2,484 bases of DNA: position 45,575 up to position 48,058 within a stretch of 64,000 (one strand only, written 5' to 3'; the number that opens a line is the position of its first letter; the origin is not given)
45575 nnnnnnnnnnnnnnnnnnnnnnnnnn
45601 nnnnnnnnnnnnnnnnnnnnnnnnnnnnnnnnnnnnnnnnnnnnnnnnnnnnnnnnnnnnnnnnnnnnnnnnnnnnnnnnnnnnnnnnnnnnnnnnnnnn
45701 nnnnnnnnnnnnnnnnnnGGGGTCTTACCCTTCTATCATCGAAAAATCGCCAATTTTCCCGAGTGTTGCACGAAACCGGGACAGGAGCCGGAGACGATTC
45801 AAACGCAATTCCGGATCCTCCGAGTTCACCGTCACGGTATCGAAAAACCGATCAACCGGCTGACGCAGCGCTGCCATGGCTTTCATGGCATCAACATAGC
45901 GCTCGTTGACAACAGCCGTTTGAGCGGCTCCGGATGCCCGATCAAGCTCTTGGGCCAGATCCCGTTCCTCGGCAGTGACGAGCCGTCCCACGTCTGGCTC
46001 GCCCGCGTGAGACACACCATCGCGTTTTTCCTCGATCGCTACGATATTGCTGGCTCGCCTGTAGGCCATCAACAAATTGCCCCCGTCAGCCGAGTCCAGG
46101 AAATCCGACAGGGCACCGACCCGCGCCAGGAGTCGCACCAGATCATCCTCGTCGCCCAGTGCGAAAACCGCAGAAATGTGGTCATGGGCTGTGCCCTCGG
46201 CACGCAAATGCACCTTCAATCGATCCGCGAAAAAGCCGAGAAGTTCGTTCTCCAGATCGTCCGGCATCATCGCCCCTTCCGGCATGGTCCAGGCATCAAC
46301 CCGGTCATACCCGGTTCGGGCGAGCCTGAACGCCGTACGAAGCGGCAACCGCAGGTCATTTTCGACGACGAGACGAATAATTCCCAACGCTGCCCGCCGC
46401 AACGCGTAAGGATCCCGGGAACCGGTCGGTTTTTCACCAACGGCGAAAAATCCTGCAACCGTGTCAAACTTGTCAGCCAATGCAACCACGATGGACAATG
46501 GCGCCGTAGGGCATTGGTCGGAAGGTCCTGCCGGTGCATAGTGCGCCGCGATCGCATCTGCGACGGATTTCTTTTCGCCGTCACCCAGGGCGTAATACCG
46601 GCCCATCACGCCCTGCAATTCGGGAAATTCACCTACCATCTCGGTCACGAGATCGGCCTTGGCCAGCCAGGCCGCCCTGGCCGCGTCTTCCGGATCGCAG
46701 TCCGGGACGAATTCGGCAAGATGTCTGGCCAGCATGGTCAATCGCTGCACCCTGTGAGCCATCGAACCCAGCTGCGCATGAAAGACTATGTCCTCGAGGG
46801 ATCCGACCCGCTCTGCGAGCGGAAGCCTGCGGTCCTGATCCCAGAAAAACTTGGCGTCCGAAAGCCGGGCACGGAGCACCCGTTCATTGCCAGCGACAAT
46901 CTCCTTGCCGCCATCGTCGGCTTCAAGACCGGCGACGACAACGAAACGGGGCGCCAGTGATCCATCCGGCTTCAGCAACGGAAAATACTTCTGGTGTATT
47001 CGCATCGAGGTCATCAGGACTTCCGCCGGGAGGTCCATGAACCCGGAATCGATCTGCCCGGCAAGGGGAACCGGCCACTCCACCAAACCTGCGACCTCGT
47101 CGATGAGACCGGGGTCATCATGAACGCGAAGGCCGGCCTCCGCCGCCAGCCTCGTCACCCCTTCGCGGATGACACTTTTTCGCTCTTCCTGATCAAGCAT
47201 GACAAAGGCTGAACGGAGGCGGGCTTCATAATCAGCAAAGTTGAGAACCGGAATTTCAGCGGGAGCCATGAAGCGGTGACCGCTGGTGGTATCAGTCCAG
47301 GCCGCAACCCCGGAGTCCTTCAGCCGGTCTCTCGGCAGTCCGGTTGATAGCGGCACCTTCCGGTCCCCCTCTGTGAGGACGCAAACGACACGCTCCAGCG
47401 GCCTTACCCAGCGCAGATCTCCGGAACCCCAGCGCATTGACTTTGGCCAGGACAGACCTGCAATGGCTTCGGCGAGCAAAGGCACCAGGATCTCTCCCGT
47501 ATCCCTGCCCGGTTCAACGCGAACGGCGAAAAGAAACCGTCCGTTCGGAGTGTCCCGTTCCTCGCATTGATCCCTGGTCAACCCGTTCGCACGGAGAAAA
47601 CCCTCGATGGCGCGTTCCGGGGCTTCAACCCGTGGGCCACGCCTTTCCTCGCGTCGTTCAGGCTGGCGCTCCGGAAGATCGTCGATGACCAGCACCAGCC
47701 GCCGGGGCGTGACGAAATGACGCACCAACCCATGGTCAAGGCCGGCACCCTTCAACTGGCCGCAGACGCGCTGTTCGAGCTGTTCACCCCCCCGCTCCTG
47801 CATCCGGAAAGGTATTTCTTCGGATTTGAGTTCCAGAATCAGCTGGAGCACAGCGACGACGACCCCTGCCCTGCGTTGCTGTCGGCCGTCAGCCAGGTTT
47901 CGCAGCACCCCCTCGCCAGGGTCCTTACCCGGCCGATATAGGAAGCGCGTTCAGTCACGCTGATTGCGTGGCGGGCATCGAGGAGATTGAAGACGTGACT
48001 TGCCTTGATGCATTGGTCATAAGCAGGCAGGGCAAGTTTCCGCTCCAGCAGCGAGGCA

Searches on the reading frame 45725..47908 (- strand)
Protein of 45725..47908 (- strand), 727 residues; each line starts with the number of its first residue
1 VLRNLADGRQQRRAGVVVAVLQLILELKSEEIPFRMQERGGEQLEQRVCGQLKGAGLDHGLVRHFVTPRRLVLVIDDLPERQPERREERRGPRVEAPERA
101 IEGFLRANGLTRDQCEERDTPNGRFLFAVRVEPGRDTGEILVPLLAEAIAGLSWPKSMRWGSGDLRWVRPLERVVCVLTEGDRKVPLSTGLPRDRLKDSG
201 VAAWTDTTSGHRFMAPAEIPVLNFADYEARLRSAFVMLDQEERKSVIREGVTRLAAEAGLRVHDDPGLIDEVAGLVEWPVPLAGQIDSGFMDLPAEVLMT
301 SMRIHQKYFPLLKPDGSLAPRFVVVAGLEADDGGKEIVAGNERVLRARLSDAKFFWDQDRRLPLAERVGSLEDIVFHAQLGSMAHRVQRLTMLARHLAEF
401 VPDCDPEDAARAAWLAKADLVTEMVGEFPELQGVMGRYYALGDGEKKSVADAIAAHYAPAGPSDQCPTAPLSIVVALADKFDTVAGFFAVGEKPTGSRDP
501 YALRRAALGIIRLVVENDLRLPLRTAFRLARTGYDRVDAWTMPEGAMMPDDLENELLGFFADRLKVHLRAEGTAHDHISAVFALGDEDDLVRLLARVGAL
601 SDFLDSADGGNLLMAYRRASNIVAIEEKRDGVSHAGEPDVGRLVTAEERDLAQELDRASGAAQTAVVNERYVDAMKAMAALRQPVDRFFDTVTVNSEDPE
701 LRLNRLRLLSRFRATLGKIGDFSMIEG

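Call 68: search_protein_families(library=pfam, proteins=[window:45725-47908:-], max_evalue=0.00001)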
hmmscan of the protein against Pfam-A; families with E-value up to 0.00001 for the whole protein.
window:45725-47908:- (727 aa): 2 families
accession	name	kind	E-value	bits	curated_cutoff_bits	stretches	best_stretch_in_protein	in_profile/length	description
PF02092.22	tRNA_synt_2f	-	6.1e-183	610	29.2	1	23-582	1-535/536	Glycyl-tRNA synthetase beta subunit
PF05746.21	DALR_1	-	2.8e-09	37.5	22.3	1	613-718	2-104/117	DALR anticodon binding domain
